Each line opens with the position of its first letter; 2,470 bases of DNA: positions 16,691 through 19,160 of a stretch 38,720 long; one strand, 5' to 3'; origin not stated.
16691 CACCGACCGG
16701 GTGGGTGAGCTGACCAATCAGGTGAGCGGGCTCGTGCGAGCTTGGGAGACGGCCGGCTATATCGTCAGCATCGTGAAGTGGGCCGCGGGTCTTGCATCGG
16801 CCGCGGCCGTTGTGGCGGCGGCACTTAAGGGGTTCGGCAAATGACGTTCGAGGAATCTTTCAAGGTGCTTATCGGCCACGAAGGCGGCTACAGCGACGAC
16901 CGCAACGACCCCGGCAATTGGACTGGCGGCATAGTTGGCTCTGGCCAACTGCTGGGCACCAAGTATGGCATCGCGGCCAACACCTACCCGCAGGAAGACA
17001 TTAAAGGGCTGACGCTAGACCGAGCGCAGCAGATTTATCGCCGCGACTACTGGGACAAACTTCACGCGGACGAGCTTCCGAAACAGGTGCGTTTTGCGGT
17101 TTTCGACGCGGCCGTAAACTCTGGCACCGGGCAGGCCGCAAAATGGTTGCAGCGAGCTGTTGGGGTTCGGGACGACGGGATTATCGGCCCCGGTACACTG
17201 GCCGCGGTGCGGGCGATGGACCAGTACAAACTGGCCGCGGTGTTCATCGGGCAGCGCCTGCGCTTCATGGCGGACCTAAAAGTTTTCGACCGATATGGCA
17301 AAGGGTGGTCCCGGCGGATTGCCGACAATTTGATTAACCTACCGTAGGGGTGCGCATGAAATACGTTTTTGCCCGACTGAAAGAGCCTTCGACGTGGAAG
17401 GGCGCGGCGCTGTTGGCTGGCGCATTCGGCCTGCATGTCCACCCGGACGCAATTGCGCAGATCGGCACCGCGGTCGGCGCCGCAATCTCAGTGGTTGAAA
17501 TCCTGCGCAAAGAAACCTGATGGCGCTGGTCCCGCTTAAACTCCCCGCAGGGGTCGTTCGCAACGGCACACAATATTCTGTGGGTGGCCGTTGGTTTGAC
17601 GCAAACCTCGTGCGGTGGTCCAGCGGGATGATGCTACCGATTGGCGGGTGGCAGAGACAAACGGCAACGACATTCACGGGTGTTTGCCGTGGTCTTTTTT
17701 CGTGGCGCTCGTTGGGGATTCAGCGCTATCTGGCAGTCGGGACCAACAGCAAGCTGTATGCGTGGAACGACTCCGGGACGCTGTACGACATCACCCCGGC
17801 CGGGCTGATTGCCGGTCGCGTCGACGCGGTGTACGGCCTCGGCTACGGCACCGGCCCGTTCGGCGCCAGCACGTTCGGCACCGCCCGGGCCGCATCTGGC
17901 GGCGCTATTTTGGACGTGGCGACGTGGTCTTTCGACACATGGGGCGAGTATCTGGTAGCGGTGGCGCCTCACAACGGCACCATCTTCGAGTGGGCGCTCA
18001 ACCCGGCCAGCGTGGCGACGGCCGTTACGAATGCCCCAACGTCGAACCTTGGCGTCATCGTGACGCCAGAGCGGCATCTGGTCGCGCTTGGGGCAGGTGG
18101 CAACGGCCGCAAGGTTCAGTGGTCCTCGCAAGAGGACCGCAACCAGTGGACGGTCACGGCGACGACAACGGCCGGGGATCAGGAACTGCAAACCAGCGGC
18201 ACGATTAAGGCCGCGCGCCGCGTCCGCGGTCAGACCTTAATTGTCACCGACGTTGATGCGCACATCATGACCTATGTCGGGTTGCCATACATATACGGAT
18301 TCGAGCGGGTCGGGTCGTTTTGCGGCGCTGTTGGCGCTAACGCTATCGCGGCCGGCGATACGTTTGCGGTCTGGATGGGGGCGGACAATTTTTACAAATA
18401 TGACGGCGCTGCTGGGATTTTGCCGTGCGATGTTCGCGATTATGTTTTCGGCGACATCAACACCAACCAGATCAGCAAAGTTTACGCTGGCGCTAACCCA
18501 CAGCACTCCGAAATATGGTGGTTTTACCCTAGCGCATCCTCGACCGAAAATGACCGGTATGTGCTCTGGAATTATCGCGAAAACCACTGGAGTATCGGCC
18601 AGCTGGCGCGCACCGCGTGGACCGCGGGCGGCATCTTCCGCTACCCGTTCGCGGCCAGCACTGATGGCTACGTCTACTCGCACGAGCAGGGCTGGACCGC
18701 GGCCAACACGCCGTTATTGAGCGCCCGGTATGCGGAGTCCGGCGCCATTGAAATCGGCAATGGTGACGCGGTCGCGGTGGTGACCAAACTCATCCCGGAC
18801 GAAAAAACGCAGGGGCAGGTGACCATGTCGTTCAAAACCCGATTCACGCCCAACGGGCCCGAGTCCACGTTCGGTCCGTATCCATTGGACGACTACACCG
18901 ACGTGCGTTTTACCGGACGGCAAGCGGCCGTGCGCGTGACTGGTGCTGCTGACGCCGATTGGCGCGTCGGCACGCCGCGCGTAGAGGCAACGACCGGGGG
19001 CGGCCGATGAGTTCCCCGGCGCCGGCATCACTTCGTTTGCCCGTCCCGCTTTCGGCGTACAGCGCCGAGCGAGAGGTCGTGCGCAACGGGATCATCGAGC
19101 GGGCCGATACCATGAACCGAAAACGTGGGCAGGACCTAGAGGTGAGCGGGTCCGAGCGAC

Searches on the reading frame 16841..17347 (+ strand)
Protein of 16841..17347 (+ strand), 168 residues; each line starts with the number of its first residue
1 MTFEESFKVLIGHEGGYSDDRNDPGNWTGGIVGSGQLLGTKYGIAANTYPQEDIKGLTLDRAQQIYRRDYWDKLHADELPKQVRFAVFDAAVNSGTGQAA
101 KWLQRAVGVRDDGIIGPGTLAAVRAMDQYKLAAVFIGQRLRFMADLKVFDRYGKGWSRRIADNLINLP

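Call 5: search_protein_families(library=phrogs, proteins=[window:16841-17347:+], max_evalue=0.01)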
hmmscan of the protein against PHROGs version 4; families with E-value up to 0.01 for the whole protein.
window:16841-17347:+ (168 aa): 2 families
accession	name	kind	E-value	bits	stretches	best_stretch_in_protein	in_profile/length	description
phrog_315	-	lysis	9.6e-52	177.4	1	1-163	333-487/677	endolysin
phrog_12853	-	unknown function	3e-21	77.2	1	1-124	1-130/131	-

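Call 6: search_protein_families(library=pfam, proteins=[window:16841-17347:+], max_evalue=0.01)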
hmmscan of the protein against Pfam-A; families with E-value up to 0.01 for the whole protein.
window:16841-17347:+ (168 aa): 2 families
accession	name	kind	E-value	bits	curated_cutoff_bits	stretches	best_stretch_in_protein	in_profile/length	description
PF05838.17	Glyco_hydro_108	-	2.3e-23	82.9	21.2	1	8-95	2-85/85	Glycosyl hydrolase 108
PF09374.15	PG_binding_3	-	1.6e-07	31.8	24.6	1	99-159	2-74/76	Predicted Peptidoglycan domain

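Call 9: find_related_loci(query=window:16841-17347:+, collection=viral_contigs, flank=8000)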
Query window:16841-17347:+ (168 aa) in viral_contigs; peptide patterns used: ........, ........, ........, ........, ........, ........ (x = any residue, [..] = any of these).
61 stretches matched a pattern; 53 encode a relative of the query (tblastn E <= 1e-3); 53 distinct loci.
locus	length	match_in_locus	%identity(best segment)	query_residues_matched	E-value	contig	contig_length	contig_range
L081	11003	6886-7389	89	1-168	4e-101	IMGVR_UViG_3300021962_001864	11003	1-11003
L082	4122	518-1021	87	1-168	6e-101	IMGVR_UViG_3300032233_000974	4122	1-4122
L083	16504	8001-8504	88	1-168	9e-101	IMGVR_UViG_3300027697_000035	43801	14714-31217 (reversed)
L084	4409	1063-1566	88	1-168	5e-101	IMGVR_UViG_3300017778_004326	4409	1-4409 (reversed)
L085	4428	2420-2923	88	1-168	6e-101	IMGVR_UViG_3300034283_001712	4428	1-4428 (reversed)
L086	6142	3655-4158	88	1-168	8e-101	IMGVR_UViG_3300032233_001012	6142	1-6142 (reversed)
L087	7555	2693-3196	88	1-168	9e-101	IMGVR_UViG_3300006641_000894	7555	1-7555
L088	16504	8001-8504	88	1-168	9e-101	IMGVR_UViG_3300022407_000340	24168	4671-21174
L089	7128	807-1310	88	1-168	5e-100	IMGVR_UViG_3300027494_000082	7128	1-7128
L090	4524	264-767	88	1-168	1e-100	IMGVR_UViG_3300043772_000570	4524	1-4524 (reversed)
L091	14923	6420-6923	88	1-168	4e-100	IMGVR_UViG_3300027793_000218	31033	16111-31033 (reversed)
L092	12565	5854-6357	88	1-168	5e-100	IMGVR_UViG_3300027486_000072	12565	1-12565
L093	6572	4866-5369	88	1-168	4e-100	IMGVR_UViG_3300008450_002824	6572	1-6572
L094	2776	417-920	88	1-168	8e-103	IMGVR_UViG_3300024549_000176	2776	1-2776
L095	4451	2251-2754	88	1-168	2e-100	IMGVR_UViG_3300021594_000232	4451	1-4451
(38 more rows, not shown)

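Call 55: search_protein_families(library=phrogs, proteins=[L083:7529-7771:+, L083:7771-8004:+, L083:7217-7525:+, L083:4334-5290:+, L083:5303-6910:+], max_evalue=0.01)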
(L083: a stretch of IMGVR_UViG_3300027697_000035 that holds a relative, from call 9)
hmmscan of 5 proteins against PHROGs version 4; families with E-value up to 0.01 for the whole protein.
L083:7529-7771:+ (80 aa): 3 families
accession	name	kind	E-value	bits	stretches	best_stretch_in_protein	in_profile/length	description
phrog_785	-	lysis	0.0038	17.9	1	16-66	15-63/107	holin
phrog_22743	-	unknown function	0.0047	18.3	1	7-66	9-69/103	-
phrog_6384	-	lysis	0.0062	17.2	1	14-66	11-64/111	holin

L083:7771-8004:+ (77 aa): 2 families
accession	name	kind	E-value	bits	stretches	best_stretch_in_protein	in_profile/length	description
phrog_462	-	other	2.2e-12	48.1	1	3-77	9-96/101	lipoprotein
phrog_12220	-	unknown function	0.005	18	1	31-75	29-73/89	-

L083:7217-7525:+ (102 aa): 1 family
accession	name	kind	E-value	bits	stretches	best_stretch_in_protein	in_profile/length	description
phrog_7802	-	unknown function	3e-19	70.3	1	2-101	4-101/102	-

L083:4334-5290:+ (318 aa): 0 families

L083:5303-6910:+ (535 aa): 3 families
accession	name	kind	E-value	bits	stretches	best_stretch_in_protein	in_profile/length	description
phrog_18345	-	tail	3.4e-16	59.7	1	155-358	613-815/956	tail fiber protein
phrog_9942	-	tail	4.7e-16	59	1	158-476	497-791/1178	tail fiber protein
phrog_31104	-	unknown function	7.2e-13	49.4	1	1-120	1-121/365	-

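Call 61: find_encoding_contigs(protein=window:16841-17347:+, flank=6000, max_places=10)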
Protein window:16841-17347:+ (168 aa): 7 contigs read that carry it; 4 places shown.
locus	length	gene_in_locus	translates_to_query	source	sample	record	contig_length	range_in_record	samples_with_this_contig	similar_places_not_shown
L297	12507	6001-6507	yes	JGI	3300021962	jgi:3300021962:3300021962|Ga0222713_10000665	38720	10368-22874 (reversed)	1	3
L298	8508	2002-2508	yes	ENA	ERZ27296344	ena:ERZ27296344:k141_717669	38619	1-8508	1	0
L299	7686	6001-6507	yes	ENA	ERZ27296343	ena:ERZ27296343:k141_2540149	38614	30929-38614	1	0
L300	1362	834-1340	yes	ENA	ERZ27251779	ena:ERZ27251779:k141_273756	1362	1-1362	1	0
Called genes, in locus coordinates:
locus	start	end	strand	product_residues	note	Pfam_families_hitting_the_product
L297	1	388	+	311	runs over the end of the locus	PF17236:SU10_MCP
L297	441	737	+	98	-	-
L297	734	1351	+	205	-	PF24175:SU10_adaptor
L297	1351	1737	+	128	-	PF23140:Gp80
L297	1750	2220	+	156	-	PF23140:Gp80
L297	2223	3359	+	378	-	-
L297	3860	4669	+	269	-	-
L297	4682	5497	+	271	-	-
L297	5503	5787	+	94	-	-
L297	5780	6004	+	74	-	-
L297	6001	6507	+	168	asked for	PF05838:Glyco_hydro_108, PF09374:PG_binding_3 (weak)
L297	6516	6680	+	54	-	-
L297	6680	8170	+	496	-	-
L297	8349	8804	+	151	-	-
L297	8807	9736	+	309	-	-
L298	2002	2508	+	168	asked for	PF05838:Glyco_hydro_108, PF09374:PG_binding_3 (weak)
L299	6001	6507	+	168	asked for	PF05838:Glyco_hydro_108, PF09374:PG_binding_3 (weak)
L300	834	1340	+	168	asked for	PF05838:Glyco_hydro_108, PF09374:PG_binding_3 (weak)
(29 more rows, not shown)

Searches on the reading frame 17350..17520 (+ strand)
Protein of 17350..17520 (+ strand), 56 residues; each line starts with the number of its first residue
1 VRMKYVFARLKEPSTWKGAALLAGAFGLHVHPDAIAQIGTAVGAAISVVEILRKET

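Call 5: search_protein_families(library=phrogs, proteins=[window:17350-17520:+], max_evalue=0.01)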
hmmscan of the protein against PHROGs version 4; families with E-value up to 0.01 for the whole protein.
window:17350-17520:+ (56 aa): 2 families
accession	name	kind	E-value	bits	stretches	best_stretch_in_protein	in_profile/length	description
phrog_8494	-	unknown function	1.8e-06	28.5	1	3-43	1-42/68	-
phrog_34682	-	lysis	0.00067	21.2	1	20-52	21-54/65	holin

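Call 6: search_protein_families(library=pfam, proteins=[window:17350-17520:+], max_evalue=0.01)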
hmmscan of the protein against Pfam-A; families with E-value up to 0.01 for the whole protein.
window:17350-17520:+ (56 aa): 0 families

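Call 67: search_protein_families(library=ncbifam, proteins=[window:17350-17520:+], max_evalue=0.01)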
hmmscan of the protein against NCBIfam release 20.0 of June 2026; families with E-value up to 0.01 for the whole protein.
window:17350-17520:+ (56 aa): 0 families

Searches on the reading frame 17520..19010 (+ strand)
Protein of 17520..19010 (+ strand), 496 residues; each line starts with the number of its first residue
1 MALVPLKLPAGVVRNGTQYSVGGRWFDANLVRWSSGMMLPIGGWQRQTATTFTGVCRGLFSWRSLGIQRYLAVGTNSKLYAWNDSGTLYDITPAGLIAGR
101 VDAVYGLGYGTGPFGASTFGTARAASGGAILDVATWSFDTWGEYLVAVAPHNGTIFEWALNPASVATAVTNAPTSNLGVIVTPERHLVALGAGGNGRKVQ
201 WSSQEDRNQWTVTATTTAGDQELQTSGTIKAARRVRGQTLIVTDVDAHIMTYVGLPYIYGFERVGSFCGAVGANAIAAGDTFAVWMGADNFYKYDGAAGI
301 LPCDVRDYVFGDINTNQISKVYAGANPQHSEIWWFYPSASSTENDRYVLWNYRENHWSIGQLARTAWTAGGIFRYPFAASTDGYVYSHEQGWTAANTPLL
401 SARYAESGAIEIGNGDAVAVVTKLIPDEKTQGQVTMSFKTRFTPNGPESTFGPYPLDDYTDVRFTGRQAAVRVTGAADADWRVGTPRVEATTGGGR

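Call 5: search_protein_families(library=phrogs, proteins=[window:17520-19010:+], max_evalue=0.01)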
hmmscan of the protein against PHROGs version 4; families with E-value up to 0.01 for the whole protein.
window:17520-19010:+ (496 aa): 1 family
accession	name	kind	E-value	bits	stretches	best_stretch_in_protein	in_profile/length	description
phrog_3287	-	head and packaging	5.7e-86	290.4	1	3-496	5-524/524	virion structural protein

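Call 6: search_protein_families(library=pfam, proteins=[window:17520-19010:+], max_evalue=0.01)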
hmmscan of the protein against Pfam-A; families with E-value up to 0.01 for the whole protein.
window:17520-19010:+ (496 aa): 0 families

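Call 20: find_related_loci(query=window:17520-19010:+, collection=viral_contigs, flank=10000)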
Query window:17520-19010:+ (496 aa) in viral_contigs; peptide patterns used: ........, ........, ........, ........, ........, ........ (x = any residue, [..] = any of these).
496 stretches matched a pattern; 493 encode a relative of the query (tblastn E <= 1e-3); the best 80 are kept; 80 distinct loci.
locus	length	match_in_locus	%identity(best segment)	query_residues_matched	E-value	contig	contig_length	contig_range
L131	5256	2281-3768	97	1-496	0e+0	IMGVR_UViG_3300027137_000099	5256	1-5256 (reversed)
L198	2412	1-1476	97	5-496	0e+0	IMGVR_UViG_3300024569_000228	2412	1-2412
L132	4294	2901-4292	96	1-464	0e+0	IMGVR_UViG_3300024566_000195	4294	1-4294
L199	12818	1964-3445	60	1-496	0e+0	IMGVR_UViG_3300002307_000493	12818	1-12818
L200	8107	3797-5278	58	1-496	0e+0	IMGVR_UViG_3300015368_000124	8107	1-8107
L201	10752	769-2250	59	1-496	0e+0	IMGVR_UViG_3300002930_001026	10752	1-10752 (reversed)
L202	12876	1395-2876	58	1-496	0e+0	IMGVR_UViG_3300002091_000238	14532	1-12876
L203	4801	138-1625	56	1-496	0e+0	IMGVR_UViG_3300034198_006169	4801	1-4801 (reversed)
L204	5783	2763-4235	57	3-496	0e+0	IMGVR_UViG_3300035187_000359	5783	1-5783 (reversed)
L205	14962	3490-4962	57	3-496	0e+0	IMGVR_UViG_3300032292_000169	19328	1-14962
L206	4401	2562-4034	56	3-496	0e+0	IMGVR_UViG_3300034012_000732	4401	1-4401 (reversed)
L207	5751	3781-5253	57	3-496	0e+0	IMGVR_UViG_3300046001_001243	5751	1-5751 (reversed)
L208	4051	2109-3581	57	3-496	0e+0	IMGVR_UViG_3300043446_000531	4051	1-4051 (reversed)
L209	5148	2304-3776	57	3-496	0e+0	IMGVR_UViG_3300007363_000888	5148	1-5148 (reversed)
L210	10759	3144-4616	56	3-496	0e+0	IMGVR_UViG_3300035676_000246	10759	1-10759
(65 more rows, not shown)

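Call 55: search_protein_families(library=phrogs, proteins=[L200:2460-2693:+, L200:2690-2878:+], max_evalue=0.01)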
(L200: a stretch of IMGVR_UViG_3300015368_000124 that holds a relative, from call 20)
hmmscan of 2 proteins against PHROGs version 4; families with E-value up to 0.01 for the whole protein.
L200:2460-2693:+ (77 aa): 0 families

L200:2690-2878:+ (62 aa): 1 family
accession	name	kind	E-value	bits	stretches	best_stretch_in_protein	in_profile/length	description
phrog_1356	-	lysis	0.0025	19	1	11-58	61-115/135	holin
